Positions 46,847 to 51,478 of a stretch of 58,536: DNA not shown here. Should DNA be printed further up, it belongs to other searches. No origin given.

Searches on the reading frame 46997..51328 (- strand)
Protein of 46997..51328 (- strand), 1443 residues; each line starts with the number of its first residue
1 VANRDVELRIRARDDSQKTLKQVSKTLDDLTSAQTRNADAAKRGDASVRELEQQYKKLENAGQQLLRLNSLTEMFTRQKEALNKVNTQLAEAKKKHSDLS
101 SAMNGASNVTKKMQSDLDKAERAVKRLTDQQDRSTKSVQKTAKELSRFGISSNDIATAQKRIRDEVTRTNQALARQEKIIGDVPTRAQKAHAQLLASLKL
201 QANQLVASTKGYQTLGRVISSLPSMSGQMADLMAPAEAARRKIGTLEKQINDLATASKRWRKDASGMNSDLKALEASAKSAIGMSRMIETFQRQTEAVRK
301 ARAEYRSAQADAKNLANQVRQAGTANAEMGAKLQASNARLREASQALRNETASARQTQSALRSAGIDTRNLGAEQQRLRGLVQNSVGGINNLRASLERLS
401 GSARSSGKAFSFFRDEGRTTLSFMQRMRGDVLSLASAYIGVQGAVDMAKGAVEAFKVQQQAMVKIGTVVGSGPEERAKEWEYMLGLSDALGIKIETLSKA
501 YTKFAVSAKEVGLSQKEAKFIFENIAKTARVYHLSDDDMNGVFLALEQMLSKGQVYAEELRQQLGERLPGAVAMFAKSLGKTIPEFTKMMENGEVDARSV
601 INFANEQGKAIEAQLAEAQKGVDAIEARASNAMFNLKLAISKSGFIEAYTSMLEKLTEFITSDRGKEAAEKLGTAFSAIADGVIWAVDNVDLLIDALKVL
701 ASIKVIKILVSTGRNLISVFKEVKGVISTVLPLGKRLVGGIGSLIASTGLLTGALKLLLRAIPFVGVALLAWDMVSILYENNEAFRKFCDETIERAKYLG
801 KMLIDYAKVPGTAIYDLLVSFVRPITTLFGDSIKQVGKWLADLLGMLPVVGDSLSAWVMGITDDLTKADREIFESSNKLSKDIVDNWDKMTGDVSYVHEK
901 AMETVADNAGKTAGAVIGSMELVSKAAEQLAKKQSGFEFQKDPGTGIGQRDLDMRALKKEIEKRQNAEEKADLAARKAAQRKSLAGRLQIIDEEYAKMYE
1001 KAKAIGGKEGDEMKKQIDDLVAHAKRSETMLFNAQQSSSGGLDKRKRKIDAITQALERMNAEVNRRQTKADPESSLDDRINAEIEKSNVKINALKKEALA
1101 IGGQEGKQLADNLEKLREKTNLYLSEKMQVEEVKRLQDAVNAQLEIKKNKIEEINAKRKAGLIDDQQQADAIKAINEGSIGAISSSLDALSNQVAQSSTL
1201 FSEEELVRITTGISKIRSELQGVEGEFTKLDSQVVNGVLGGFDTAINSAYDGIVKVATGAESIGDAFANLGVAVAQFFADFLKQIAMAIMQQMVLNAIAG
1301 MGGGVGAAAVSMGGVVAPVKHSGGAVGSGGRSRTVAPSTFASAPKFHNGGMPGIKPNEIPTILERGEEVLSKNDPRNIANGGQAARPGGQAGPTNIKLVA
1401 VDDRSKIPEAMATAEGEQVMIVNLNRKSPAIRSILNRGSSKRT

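Call 28: search_protein_families(library=pfam, proteins=[window:46997-51328:-], max_evalue=0.001)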
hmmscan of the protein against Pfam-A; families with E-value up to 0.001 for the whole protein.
window:46997-51328:- (1443 aa): 1 family
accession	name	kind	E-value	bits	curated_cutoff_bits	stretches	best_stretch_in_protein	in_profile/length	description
PF20155.4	TMP_3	-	9.4e-27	94.4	41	1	464-636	16-186/192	Tape measure protein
